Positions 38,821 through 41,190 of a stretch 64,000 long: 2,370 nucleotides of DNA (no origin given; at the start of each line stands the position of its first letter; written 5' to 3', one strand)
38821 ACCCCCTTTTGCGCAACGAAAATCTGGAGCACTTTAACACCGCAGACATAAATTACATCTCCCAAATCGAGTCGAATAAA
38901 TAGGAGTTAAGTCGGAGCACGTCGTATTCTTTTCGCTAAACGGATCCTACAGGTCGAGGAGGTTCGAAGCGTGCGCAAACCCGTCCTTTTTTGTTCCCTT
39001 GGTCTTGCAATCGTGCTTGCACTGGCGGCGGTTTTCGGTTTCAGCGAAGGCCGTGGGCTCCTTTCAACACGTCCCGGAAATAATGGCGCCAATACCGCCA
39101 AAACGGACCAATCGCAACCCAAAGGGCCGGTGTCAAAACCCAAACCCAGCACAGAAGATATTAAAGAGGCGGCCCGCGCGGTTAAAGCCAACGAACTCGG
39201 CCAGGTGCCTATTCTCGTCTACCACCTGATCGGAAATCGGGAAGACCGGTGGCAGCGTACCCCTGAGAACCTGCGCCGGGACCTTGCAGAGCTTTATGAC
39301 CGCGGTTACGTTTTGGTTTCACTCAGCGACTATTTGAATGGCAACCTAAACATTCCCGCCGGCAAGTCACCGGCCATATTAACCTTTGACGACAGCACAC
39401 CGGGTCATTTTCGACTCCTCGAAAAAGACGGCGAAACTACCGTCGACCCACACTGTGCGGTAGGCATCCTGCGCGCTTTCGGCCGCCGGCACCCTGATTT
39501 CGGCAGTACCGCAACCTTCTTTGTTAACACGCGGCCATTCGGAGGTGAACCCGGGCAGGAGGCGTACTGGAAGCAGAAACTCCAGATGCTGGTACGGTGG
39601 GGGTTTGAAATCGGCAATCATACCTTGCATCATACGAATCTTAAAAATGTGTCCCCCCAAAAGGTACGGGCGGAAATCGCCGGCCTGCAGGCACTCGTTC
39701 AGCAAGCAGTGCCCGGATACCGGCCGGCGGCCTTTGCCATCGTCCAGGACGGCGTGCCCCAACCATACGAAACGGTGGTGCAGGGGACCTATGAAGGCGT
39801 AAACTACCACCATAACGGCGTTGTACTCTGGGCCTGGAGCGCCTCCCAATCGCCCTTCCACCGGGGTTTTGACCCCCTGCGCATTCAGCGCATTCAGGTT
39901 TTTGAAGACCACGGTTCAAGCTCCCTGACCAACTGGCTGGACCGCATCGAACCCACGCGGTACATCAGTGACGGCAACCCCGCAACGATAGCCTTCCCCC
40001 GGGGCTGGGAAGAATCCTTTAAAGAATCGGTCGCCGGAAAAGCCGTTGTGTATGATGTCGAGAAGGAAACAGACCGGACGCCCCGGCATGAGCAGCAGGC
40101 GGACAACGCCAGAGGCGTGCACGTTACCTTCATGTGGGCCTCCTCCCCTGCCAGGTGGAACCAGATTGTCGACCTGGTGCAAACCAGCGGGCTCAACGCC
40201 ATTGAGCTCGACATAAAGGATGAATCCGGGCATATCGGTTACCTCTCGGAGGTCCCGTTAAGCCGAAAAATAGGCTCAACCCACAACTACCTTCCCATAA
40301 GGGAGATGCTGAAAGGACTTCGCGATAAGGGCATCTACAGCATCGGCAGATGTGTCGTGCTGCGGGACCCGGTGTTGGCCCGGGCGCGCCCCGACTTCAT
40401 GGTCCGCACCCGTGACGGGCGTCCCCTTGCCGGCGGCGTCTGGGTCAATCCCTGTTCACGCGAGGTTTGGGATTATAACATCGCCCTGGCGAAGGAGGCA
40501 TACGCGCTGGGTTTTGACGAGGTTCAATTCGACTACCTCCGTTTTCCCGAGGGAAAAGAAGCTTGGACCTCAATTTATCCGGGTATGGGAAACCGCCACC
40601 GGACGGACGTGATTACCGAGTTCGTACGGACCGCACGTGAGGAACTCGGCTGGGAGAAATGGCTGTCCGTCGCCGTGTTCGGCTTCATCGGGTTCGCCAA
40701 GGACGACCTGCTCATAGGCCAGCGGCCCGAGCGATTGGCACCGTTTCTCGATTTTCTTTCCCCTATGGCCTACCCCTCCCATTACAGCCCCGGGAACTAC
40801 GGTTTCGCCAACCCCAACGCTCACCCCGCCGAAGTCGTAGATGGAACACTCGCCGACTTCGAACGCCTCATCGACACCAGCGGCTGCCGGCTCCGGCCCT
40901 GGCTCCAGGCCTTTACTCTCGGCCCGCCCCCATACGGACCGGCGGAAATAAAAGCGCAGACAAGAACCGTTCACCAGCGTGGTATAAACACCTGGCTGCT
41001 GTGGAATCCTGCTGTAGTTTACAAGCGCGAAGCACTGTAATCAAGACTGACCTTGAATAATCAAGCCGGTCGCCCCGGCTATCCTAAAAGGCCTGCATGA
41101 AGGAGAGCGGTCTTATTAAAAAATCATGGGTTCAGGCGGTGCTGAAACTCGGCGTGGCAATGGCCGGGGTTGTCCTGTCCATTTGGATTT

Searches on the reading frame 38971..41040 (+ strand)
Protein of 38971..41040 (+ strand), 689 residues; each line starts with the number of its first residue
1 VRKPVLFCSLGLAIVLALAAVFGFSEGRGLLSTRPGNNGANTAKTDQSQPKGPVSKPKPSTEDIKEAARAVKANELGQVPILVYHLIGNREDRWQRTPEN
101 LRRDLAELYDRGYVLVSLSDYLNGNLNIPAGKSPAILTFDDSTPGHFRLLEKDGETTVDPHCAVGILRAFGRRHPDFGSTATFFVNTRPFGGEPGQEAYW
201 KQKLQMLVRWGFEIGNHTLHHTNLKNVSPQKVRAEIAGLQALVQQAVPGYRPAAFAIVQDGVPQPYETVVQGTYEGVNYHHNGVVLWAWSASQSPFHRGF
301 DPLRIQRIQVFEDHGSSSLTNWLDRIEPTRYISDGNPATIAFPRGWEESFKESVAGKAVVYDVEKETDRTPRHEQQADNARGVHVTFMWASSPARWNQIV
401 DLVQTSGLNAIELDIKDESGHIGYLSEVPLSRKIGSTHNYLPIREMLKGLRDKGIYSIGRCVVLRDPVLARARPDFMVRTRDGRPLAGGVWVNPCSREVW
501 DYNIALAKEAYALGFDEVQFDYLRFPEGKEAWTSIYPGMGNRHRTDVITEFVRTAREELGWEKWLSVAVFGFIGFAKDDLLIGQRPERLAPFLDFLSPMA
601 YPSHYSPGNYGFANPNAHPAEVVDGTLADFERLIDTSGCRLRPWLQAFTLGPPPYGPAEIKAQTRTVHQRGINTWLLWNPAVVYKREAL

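Call 99: list_cluster_members(proteins=[window:38971-41040:+, window:42772-45114:-, window:56679-58469:-])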
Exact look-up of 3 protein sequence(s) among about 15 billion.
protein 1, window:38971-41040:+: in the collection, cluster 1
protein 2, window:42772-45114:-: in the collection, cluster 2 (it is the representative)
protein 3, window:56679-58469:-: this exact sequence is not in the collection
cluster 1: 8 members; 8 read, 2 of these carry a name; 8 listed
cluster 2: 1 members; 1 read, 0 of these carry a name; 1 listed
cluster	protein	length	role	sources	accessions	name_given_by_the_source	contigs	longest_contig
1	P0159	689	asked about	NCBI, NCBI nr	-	-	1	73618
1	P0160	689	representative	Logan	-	-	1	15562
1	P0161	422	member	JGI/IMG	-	hypothetical protein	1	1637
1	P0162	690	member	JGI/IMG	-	hypothetical protein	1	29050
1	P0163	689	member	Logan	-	-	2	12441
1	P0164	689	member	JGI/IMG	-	-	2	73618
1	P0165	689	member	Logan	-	-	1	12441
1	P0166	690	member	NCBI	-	-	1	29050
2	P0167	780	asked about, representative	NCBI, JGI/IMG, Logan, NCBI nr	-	-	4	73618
